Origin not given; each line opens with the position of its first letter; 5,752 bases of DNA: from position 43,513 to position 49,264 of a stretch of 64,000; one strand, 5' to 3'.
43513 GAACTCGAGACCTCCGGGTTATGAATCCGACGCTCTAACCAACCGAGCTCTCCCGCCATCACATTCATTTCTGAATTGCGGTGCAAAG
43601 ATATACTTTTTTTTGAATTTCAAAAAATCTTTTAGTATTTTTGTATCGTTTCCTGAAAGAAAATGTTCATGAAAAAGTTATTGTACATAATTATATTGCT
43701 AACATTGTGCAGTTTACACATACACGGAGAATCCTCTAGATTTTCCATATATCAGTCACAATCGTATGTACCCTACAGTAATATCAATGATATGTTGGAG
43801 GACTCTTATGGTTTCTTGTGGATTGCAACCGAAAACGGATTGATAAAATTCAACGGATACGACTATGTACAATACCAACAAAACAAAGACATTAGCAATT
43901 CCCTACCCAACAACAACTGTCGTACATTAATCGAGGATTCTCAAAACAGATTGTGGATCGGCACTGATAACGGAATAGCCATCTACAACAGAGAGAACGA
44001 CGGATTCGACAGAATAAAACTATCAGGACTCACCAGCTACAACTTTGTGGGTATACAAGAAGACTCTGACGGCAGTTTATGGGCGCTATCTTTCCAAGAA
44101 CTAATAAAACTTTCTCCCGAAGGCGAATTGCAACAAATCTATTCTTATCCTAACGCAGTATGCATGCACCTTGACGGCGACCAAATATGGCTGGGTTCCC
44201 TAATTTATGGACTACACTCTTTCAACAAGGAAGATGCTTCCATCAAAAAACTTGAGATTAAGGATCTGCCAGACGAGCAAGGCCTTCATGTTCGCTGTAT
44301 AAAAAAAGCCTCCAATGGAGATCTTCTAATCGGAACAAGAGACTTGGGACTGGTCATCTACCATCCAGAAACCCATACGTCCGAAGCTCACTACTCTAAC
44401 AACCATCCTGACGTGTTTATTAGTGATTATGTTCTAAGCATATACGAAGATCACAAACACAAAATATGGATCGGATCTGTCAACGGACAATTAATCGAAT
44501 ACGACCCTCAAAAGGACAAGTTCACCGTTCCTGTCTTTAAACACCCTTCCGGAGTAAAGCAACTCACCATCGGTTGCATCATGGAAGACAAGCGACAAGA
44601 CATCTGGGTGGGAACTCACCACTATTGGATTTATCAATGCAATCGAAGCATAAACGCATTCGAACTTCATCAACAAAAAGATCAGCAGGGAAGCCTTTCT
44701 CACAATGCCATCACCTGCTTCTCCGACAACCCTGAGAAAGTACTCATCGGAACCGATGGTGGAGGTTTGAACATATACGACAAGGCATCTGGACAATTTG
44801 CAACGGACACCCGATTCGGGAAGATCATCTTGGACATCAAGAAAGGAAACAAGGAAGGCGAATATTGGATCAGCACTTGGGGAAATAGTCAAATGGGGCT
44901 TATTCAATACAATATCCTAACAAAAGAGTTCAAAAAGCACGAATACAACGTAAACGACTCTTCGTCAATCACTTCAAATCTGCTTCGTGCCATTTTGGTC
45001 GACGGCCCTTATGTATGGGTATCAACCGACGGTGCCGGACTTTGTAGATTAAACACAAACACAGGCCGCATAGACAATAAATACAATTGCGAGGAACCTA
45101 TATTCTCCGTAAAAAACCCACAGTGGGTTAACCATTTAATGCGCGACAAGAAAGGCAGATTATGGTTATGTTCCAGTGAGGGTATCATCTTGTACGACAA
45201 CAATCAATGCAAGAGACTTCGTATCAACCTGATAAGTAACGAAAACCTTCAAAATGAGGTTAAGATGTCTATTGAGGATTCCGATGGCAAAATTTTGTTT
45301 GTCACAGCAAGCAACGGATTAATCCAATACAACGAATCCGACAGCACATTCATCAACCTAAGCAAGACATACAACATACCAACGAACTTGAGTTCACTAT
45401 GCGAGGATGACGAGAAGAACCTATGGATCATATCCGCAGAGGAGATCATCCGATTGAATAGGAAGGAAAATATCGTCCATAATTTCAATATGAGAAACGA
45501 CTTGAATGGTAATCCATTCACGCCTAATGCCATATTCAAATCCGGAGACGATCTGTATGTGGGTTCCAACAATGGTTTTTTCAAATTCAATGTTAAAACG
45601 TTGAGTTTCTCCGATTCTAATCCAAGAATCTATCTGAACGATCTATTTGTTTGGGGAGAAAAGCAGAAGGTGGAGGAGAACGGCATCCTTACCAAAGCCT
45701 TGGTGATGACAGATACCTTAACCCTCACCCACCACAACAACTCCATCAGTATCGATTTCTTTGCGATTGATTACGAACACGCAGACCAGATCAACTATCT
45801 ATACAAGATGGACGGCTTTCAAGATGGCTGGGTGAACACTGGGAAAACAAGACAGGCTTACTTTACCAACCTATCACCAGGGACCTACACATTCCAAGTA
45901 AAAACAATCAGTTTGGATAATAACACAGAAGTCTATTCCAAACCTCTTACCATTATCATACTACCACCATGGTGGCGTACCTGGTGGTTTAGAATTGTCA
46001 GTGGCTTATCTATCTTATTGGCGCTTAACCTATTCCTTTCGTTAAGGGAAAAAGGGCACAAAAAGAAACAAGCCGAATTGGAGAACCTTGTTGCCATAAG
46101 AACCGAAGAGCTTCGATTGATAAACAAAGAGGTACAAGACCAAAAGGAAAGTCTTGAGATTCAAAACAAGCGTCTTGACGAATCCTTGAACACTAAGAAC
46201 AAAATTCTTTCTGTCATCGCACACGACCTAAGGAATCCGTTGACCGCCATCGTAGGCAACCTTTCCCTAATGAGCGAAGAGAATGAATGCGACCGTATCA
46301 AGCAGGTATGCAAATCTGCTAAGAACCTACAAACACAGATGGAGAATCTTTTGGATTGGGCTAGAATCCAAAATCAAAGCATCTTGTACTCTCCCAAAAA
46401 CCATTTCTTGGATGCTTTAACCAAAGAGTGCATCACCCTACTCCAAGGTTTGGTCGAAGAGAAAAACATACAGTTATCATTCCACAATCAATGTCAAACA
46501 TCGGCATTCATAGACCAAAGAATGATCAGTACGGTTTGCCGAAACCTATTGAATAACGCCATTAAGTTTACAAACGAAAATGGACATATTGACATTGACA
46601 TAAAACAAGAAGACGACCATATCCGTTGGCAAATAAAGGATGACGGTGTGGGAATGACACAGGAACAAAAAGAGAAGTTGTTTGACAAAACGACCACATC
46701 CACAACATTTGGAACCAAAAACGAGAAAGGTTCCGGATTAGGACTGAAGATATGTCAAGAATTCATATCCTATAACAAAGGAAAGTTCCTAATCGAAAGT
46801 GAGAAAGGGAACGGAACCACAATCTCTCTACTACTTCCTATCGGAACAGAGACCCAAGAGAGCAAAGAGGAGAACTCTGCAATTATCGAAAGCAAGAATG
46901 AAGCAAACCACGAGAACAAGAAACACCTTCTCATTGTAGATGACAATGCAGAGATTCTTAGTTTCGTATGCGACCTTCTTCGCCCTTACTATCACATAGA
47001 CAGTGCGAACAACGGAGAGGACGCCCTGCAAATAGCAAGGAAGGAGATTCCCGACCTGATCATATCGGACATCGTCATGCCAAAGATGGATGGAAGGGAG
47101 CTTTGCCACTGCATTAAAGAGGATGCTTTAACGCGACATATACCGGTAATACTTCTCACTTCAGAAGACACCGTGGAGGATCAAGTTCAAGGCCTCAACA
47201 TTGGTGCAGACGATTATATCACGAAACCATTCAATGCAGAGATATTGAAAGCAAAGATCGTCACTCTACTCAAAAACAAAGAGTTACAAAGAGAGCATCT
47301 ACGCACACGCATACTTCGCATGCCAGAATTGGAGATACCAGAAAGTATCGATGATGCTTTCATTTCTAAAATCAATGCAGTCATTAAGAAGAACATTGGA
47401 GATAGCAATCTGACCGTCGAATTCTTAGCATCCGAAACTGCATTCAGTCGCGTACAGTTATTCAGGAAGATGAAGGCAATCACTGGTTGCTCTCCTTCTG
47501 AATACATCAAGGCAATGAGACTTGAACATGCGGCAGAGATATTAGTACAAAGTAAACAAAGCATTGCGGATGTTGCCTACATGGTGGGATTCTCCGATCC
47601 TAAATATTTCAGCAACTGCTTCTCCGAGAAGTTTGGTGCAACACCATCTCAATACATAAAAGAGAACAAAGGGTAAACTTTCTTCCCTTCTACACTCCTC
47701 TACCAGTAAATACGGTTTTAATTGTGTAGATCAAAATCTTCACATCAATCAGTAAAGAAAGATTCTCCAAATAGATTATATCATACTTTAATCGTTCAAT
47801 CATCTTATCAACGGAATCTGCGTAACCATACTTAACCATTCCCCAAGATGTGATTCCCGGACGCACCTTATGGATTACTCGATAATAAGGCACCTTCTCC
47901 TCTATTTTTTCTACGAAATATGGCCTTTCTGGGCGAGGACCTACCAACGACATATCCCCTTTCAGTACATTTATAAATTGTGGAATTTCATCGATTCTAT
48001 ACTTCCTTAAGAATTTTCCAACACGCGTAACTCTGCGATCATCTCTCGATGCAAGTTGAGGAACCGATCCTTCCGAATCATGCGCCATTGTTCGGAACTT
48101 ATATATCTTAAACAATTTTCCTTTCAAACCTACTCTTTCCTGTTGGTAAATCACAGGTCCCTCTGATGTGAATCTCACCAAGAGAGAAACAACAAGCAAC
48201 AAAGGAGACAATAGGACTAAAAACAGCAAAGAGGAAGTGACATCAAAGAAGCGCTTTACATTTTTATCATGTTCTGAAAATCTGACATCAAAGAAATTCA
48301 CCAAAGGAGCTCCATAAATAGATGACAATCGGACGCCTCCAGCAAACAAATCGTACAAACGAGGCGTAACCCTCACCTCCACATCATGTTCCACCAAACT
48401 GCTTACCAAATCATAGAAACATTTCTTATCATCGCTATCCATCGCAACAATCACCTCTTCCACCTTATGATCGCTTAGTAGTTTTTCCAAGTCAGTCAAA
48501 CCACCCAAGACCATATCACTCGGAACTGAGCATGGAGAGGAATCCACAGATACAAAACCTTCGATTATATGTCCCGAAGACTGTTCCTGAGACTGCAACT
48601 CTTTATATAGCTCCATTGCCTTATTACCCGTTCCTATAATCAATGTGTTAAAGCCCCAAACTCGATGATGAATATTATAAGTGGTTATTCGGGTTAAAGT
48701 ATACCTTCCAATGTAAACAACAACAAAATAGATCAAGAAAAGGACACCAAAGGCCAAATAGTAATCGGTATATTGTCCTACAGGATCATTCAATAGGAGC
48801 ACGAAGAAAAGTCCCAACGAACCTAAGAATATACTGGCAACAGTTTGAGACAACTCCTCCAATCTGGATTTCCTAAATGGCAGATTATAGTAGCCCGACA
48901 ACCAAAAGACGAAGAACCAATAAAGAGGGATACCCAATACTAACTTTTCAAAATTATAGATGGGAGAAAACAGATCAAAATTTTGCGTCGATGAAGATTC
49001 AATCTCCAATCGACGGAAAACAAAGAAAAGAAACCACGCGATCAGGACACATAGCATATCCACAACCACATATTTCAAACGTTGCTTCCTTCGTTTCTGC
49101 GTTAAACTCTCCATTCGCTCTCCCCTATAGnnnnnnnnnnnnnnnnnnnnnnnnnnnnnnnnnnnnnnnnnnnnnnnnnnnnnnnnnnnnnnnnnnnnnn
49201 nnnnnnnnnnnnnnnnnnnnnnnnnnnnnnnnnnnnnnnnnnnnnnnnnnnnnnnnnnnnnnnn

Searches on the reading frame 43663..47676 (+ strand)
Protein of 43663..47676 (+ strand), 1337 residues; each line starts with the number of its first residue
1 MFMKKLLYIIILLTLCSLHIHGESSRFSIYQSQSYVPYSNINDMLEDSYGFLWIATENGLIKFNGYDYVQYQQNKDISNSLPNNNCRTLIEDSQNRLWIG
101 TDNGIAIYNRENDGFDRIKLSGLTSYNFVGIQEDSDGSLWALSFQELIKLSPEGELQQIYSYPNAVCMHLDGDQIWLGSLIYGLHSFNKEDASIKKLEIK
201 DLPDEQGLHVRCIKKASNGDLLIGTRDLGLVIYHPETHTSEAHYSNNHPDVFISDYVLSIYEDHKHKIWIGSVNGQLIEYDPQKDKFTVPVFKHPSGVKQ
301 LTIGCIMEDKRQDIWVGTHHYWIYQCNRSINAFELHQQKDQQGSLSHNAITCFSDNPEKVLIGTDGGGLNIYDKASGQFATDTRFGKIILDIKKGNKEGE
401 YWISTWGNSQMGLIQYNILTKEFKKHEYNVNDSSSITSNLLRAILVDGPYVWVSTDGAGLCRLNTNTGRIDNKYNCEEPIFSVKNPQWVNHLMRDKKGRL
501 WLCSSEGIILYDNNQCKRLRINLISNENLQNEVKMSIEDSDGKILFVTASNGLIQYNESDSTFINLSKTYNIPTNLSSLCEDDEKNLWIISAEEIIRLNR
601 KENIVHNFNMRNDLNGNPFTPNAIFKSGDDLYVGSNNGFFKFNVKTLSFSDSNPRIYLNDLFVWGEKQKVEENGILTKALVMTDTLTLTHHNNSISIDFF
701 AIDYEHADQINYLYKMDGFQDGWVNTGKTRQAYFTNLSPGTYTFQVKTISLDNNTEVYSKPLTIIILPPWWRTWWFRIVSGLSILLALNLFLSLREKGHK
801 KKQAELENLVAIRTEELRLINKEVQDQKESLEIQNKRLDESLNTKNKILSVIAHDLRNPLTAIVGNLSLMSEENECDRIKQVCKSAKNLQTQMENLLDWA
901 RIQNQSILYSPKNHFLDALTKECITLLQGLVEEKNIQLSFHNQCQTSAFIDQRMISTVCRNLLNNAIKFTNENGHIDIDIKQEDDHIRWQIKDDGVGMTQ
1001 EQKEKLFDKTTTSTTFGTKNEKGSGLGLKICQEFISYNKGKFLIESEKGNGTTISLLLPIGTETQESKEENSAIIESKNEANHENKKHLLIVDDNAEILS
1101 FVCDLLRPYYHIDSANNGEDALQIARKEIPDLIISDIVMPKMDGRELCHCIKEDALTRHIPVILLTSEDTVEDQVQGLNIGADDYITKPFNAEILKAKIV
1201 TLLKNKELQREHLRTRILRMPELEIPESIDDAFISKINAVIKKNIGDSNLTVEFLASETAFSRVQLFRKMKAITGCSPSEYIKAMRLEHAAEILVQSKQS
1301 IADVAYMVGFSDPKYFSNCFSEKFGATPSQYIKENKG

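Call 51: search_protein_families(library=pfam, proteins=[window:43663-47676:+], max_evalue=0.0001)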
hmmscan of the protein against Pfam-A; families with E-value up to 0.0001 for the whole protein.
window:43663-47676:+ (1337 aa): 10 families
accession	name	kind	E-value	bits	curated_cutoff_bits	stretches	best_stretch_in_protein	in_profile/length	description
PF07494.17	Reg_prop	-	4.6e-34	112.5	20.4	1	80-103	1-24/24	Two component regulator propeller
PF00072.30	Response_reg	-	1.8e-25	89.7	30.2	1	1090-1199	2-110/111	Response regulator receiver domain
PF02518.31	HATPase_c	-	2.9e-23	82.9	26.4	1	951-1060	2-109/111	Histidine kinase-, DNA gyrase B-, and HSP90-like ATPase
PF12833.13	HTH_18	-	5.8e-21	75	33.6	1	1255-1333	1-79/80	Helix-turn-helix domain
PF00165.29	HTH_AraC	-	3.7e-17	62.4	26.6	1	1296-1333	6-42/42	Bacterial regulatory helix-turn-helix proteins, AraC family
PF07495.19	Y_Y_Y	-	2.8e-15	56.4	26.6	1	703-767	1-65/65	Y_Y_Y domain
PF00512.31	HisKA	-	3e-13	50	26.9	1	845-904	2-65/66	His Kinase A (phospho-acceptor) domain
PF13570.13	Beta-prop_ACSF4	-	3.9e-08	33.5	133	0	433-639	133-323/329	Beta-alanine-activating enzyme, beta-propeller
PF23775.1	Beta-prop_RIG_2nd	-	2e-07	31.1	80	0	476-567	79-154/278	RIG second beta-propeller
PF21544.3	PorZ_N_b_propeller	-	9.1e-05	23.2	27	0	430-487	70-126/154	TSS9, PorZ, N-terminal beta-propeller domain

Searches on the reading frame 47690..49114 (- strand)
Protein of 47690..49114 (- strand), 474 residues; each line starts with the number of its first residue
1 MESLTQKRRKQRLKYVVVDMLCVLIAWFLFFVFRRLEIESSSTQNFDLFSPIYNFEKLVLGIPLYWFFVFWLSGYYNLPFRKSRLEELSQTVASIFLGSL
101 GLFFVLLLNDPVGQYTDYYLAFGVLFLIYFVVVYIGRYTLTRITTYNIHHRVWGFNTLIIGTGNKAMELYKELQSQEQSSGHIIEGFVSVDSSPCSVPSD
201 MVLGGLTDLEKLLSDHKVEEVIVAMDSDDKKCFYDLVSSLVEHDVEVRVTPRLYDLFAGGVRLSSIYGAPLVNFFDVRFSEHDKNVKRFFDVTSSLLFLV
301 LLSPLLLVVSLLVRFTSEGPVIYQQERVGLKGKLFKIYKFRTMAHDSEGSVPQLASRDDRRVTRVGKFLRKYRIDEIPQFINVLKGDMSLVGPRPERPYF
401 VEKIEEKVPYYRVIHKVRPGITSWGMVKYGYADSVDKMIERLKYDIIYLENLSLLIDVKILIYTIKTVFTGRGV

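Call 51: search_protein_families(library=pfam, proteins=[window:47690-49114:-], max_evalue=0.0001)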
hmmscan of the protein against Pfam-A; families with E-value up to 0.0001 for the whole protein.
window:47690-49114:- (474 aa): 2 families
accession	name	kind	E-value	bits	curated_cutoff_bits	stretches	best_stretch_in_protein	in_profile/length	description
PF02397.22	Bac_transf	-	2.3e-67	226.4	27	1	287-469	1-178/179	Bacterial sugar transferase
PF13727.12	CoA_binding_3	-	2.1e-08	34.8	25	1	121-251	42-175/175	CoA-binding domain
